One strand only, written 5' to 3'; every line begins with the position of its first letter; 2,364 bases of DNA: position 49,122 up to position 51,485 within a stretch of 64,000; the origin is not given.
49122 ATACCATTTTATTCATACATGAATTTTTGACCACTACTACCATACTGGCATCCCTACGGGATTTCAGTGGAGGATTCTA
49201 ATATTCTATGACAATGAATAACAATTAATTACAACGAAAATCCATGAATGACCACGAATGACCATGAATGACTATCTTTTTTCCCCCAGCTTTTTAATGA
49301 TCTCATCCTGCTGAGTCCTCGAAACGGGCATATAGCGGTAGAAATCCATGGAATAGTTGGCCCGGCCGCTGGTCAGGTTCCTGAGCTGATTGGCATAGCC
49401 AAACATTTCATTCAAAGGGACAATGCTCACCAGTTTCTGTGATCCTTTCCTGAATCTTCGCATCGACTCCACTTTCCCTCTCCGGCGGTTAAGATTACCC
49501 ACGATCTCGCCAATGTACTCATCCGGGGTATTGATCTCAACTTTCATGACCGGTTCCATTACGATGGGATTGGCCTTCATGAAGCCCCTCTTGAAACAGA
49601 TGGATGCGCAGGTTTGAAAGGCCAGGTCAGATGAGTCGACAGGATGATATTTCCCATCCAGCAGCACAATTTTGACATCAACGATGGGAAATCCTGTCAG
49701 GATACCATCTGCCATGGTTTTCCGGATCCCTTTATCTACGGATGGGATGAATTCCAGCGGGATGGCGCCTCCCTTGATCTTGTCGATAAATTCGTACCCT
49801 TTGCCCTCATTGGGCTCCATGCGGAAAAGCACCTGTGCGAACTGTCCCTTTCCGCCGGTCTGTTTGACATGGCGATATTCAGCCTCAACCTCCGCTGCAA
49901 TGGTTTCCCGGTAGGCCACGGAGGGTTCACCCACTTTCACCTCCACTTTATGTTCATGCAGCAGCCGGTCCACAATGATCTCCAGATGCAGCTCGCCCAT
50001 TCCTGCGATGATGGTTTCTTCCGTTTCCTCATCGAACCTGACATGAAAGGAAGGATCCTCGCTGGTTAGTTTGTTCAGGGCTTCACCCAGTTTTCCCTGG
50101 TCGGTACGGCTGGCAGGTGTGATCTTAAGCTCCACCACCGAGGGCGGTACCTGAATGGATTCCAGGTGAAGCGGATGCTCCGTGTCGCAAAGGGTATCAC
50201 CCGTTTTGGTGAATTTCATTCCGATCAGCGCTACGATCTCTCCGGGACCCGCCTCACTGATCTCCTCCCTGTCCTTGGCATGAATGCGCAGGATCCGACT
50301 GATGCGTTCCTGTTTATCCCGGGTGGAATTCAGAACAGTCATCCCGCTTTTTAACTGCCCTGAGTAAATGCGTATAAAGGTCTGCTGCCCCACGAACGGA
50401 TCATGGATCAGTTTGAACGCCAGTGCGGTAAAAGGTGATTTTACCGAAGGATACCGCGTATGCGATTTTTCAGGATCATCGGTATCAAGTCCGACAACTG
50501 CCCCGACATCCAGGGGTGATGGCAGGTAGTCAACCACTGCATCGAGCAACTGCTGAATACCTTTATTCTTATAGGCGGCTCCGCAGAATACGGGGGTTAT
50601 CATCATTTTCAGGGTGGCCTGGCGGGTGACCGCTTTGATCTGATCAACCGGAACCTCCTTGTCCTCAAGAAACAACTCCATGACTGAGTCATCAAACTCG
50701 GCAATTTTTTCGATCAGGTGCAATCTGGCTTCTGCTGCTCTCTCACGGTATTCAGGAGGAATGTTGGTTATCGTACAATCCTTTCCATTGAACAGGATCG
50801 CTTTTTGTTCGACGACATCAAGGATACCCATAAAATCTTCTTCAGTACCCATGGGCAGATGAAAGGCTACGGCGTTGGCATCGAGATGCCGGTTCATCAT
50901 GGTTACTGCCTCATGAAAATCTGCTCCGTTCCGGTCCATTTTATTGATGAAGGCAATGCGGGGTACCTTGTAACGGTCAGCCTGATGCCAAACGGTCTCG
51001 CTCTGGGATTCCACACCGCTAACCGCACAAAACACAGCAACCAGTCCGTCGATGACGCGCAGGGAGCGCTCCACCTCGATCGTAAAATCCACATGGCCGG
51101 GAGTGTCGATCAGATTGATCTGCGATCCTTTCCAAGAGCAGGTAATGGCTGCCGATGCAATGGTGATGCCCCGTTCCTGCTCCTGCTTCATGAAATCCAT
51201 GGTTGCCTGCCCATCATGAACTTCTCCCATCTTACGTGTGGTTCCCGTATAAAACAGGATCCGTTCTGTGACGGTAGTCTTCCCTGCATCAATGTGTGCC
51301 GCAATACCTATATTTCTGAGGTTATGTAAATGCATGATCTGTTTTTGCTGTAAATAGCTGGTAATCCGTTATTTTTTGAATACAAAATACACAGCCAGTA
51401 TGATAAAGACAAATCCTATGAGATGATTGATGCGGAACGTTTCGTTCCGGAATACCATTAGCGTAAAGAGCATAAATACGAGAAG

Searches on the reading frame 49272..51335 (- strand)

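Call 77: search_protein_families(library=pfam, proteins=[window:49272-51335:-], max_evalue=0.00001)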
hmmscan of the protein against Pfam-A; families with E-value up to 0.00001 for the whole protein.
window:49272-51335:- (687 aa): 7 families
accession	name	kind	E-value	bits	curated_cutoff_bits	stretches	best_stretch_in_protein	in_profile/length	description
PF00009.33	GTP_EFTU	-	5.9e-64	215.6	26.5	1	5-273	2-188/188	Elongation factor Tu GTP binding domain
PF03764.24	EFG_IV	-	4.1e-44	149.7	24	1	471-589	1-121/121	Elongation factor G, domain IV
PF14492.12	EFG_III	-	7.9e-29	100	27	1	396-469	1-74/75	Elongation Factor G, domain III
PF00679.30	EFG_C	-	5.4e-26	90.9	27.9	1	592-678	2-88/89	Elongation factor G C-terminus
PF22042.2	EF-G_D2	-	6.2e-19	68.3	27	1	301-384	1-83/84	Elongation factor G domain 2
PF03144.31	GTP_EFTU_D2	-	5.1e-16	59.3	30.3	1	316-383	1-73/73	Elongation factor Tu domain 2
PF16658.11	RF3_C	-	8.2e-06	26.1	40.1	0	409-484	19-94/132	Class II release factor RF3, C-terminal domain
